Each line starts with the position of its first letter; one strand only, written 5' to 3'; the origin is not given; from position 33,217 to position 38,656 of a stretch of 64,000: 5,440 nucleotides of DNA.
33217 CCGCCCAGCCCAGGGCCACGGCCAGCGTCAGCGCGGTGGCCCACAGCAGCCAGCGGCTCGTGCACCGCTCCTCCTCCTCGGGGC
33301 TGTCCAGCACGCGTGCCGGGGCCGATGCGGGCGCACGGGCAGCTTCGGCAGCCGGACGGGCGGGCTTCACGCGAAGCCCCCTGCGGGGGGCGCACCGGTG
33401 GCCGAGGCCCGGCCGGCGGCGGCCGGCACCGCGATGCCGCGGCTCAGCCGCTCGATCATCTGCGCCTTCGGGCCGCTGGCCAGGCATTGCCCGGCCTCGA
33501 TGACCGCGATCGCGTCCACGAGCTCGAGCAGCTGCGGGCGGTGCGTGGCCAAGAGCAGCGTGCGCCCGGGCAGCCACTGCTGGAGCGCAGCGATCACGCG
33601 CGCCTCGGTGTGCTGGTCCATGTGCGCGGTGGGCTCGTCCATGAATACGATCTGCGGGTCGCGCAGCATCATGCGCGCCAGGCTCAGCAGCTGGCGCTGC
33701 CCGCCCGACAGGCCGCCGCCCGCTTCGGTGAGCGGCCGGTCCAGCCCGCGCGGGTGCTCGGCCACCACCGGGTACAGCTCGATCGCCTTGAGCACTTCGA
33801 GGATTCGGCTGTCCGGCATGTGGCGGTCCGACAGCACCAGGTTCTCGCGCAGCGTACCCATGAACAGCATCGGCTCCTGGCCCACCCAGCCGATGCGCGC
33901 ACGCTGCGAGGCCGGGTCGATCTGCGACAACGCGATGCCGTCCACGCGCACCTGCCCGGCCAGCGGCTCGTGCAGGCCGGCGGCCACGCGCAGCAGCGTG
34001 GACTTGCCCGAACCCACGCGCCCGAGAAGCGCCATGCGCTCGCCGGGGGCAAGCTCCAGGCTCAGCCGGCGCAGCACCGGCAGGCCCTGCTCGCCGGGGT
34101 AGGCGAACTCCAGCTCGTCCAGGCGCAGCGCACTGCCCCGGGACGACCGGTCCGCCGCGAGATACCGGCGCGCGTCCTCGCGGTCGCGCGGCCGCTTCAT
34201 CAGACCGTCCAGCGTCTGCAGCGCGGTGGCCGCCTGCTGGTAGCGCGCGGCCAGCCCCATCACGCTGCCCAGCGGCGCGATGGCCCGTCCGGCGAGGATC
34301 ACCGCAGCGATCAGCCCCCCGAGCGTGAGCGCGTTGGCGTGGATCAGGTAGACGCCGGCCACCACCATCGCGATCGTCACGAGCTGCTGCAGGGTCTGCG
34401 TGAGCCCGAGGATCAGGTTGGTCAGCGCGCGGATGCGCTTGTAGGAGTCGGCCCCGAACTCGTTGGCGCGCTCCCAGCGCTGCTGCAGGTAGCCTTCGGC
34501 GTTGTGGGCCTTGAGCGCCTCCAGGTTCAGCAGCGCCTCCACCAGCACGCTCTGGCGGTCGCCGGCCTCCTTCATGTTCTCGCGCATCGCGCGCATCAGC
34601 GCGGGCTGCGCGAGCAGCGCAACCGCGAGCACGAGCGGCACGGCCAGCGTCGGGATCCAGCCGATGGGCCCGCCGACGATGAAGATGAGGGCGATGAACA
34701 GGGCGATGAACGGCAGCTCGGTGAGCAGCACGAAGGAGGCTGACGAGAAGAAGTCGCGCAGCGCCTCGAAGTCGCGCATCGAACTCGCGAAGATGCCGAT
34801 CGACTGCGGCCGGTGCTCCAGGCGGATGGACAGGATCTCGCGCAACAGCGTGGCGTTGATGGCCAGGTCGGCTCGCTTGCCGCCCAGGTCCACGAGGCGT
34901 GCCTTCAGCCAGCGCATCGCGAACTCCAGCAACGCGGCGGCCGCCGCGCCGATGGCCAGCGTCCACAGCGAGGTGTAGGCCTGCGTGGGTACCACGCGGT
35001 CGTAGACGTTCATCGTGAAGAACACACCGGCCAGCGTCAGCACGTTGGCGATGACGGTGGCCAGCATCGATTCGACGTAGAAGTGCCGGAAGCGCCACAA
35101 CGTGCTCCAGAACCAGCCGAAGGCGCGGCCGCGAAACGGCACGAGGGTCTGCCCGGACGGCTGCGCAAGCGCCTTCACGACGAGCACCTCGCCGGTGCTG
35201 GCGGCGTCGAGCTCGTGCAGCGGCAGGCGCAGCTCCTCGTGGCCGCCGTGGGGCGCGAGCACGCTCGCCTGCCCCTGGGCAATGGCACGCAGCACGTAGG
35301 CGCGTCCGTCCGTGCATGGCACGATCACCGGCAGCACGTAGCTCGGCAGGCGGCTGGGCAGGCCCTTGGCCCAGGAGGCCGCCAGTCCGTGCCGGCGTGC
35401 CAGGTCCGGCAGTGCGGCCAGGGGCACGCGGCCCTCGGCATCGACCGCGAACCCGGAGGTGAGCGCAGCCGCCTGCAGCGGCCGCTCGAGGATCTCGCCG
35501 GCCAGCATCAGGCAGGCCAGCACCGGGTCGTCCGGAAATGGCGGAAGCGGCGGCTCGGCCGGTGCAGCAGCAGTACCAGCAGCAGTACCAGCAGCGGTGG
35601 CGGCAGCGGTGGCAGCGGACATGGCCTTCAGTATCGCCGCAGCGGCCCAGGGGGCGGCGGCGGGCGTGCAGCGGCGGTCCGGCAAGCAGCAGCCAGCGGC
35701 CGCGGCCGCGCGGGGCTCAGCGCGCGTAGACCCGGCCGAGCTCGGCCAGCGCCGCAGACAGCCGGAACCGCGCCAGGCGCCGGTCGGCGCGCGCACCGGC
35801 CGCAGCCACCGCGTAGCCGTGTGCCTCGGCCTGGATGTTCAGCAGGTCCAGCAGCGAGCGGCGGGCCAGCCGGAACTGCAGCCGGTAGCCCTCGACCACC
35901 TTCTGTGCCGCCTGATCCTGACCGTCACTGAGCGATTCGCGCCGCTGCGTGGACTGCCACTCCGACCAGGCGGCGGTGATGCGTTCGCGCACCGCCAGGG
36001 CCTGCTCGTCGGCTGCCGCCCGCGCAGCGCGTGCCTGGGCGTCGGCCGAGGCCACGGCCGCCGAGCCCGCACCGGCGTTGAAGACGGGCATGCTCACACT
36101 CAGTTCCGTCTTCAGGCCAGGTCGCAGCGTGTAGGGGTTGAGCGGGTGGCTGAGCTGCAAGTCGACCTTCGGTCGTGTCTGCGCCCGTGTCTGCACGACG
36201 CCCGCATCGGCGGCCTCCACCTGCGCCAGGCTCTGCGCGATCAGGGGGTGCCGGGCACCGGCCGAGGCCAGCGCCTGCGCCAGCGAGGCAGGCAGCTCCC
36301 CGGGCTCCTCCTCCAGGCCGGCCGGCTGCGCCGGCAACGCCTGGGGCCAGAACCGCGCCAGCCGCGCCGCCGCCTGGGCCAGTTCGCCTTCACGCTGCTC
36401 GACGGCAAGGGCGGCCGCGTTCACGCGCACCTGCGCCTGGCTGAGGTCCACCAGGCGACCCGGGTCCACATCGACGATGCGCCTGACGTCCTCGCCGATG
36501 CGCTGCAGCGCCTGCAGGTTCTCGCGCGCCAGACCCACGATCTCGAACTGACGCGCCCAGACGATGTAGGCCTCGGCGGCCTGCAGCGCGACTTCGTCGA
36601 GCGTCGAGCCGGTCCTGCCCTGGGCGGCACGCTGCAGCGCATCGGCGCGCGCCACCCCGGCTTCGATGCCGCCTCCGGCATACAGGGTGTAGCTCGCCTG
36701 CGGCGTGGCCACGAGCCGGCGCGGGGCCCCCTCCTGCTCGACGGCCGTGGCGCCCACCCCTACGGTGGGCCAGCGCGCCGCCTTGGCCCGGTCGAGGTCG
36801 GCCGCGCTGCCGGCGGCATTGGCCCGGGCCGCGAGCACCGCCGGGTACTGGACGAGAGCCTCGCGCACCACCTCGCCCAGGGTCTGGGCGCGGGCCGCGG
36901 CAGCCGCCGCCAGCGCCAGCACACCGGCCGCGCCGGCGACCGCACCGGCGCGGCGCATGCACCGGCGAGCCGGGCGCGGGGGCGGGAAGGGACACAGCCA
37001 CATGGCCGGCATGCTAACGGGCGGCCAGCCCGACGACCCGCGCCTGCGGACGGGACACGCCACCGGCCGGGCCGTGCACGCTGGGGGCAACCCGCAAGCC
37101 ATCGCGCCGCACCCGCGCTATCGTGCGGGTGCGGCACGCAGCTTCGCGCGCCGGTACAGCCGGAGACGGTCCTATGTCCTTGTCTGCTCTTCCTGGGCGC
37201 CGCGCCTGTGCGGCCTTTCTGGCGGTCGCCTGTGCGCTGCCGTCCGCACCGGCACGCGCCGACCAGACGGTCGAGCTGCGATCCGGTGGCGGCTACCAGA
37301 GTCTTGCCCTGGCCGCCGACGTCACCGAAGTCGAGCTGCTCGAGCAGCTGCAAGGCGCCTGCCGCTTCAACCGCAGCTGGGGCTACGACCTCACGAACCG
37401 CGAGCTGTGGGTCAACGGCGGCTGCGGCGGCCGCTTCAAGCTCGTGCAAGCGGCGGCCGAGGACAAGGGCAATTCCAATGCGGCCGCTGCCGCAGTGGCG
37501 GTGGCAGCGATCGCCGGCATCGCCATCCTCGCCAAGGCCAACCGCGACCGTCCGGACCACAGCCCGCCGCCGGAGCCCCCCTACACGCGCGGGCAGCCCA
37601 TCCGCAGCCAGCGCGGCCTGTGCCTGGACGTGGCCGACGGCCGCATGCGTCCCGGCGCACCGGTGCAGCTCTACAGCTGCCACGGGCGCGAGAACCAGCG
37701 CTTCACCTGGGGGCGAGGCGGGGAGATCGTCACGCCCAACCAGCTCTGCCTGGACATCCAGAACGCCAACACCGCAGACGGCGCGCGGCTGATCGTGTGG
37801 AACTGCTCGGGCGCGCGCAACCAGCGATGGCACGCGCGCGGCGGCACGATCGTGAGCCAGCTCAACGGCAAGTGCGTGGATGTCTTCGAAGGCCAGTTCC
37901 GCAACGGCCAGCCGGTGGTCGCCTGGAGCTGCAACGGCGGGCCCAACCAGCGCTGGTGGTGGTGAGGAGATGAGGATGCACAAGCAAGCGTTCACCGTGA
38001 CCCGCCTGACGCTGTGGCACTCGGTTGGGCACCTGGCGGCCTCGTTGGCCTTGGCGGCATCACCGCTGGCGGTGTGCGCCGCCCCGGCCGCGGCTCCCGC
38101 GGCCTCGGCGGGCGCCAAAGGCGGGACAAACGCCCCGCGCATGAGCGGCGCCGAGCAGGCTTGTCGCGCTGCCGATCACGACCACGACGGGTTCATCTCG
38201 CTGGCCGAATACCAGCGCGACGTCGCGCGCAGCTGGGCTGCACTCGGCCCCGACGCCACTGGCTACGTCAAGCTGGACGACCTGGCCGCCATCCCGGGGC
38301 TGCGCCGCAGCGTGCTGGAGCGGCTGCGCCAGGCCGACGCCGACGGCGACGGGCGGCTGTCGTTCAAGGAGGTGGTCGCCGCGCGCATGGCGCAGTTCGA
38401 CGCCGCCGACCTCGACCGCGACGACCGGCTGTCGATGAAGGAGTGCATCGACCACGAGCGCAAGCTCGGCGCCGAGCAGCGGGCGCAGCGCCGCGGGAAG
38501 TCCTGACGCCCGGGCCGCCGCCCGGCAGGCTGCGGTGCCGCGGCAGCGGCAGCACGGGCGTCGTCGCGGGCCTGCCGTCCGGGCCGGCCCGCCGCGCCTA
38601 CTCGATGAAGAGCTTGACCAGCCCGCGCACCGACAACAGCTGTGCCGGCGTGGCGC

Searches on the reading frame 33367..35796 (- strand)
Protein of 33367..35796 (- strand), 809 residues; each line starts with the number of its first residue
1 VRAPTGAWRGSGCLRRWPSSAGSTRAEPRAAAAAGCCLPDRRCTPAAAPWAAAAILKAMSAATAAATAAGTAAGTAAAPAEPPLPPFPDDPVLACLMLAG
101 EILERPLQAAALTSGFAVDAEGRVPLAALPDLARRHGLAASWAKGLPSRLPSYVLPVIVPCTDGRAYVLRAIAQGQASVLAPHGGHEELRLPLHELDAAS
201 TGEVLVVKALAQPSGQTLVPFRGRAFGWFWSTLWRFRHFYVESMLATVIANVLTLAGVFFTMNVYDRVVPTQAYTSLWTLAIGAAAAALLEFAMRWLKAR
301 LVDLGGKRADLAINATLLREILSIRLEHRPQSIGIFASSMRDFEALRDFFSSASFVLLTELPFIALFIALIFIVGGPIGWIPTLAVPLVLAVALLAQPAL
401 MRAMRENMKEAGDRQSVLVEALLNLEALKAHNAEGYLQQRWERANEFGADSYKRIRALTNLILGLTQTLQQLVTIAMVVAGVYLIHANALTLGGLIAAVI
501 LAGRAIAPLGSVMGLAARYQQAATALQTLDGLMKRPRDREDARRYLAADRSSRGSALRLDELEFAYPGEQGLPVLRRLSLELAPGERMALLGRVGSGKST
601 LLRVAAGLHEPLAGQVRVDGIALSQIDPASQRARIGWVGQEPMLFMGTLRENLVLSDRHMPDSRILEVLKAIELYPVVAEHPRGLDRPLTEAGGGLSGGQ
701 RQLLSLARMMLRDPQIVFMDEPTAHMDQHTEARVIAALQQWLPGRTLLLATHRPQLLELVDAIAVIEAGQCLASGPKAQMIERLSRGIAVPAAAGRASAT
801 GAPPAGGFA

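Call 10: search_protein_families(library=pfam, proteins=[window:33367-35796:-], max_evalue=0.001)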
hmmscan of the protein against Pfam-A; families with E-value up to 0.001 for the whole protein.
window:33367-35796:- (809 aa): 3 families
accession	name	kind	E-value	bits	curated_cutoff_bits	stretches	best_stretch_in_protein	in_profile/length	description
PF00005.33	ABC_tran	-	1.2e-29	104.1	25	1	575-724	1-137/137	ABC transporter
PF00664.28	ABC_membrane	-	2.3e-21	77.1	28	1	243-501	4-266/274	ABC transporter transmembrane region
PF13304.12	AAA_21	-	8.8e-07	29.7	27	0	664-758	220-304/304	AAA domain, putative AbiEii toxin, Type IV TA system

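Call 50: search_protein_families(library=ncbifam, proteins=[window:33367-35796:-], max_evalue=0.00001)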
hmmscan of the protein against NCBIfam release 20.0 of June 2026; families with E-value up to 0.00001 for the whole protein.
window:33367-35796:- (809 aa): 176 families (the best 25 are shown)
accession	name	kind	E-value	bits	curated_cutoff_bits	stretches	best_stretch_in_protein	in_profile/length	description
TIGR03375.1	type_I_sec_LssB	subfamily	7.9e-227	754.9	693.1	1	90-786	1-694/696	type I secretion system permease/ATPase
TIGR01846.1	type_I_sec_HlyB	subfamily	2.3e-96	323.7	725.55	1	93-783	2-681/694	type I secretion system permease/ATPase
TIGR01842.1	type_I_sec_PrtD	subfamily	2.2e-92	310.4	510.15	1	237-784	5-544/544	type I secretion system permease/ATPase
TIGR03796.1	NHLM_micro_ABC1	equivalog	1.2e-76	258.5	853.3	1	132-782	53-700/710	NHLP family bacteriocin export ABC transporter peptidase/permease/ATPase subunit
TIGR02857.1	CydD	equivalog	1.4e-71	242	435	1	239-765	4-528/529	thiol reductant ABC exporter subunit CydD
TIGR02203.1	MsbA_lipidA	equivalog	4.2e-63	213.7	602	1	361-783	141-558/572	lipid A export permease/ATP-binding protein MsbA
TIGR02868.1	CydC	equivalog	1.2e-62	212.3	329.05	1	341-754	118-530/530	thiol reductant ABC exporter subunit CydC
TIGR02204.1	MsbA_rel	hypoth_equivalog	2.3e-59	201.6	780.4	1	230-782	10-563/576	ABC transporter, permease/ATP-binding protein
NF008364.0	PRK11160.1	equivalog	2.4e-57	194.8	630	1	394-783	174-564/575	heme ABC transporter ATP-binding protein/permease CydC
TIGR03797.1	NHLM_micro_ABC2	equivalog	7.2e-57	193.3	709.4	1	244-782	142-673/686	NHLP bacteriocin export ABC transporter permease/ATPase subunit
TIGR01193.1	bacteriocin_ABC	subfamily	1.9e-56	191.9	523.85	1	233-783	151-698/708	peptide cleavage/export ABC transporter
NF045513.1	HepA_fam_ABC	equivalog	5.7e-53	180.3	725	1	331-782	150-597/610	heterocyst formation ABC transporter subunit HepA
TIGR00958.1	3a01208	subfamily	1.3e-52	179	874.6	1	356-782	281-702/711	antigen peptide transporter 2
NF008379.0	PRK11174.1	equivalog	5.3e-52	177.3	684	1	237-780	21-570/588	heme ABC transporter permease/ATP-binding protein CydD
NF052233.1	CphA_assoc_ABC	equivalog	2.5e-51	174.9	880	1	228-783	170-732/766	cyanophycin metabolism-associated ABC transporter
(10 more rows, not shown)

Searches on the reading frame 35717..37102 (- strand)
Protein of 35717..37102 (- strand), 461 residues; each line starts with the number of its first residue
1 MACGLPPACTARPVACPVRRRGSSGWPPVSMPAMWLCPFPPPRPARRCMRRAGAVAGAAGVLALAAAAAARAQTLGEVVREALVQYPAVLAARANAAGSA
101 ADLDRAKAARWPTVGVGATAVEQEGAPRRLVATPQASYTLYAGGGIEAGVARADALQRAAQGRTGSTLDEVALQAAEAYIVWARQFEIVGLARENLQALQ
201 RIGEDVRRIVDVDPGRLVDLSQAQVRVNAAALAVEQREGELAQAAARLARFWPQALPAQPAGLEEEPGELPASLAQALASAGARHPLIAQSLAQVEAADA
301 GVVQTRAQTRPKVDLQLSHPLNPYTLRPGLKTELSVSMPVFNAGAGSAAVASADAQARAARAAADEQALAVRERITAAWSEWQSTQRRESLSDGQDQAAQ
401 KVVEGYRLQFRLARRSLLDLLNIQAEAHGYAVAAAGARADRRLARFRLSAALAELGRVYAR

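Call 10: search_protein_families(library=pfam, proteins=[window:35717-37102:-], max_evalue=0.001)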
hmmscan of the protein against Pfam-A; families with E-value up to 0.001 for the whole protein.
window:35717-37102:- (461 aa): 1 family
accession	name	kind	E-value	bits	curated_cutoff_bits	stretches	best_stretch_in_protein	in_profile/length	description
PF02321.23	OEP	-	8.6e-35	120.7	22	2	274-452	1-186/187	Outer membrane efflux protein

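Call 50: search_protein_families(library=ncbifam, proteins=[window:35717-37102:-], max_evalue=0.00001)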
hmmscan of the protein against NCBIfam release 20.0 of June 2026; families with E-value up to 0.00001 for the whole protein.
window:35717-37102:- (461 aa): 1 family
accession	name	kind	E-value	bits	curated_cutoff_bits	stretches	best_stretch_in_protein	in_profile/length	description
TIGR01844.1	type_I_sec_TolC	subfamily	2.2e-45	155.4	225.15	1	72-455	2-400/414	TolC family outer membrane protein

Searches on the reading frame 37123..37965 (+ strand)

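Call 50: search_protein_families(library=ncbifam, proteins=[window:37123-37965:+], max_evalue=0.00001)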
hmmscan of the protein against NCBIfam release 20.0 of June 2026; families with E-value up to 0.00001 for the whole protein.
window:37123-37965:+ (280 aa): 3 families
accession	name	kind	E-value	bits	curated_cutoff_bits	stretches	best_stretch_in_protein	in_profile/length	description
NF035930.1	lectin_2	subfamily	2.8e-91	305.4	100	1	48-278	1-238/238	lectin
NF035929.1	lectin_1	subfamily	1.2e-16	60.2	800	1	164-237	810-884/886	lectin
NF052302.1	Rv1419_fam_lectin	exception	2.3e-06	27.4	200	1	166-278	42-150/153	Rv1419 family lectin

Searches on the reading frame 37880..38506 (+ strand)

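Call 50: search_protein_families(library=ncbifam, proteins=[window:37880-38506:+], max_evalue=0.00001)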
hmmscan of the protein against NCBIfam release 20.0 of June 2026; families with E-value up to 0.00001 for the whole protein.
window:37880-38506:+ (208 aa): 1 family
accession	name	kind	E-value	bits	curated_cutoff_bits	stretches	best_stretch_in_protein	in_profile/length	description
NF053806.1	lanmdlnLanM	equivalog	1.5e-11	44.5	135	1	84-188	17-118/132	lanmodulin LanM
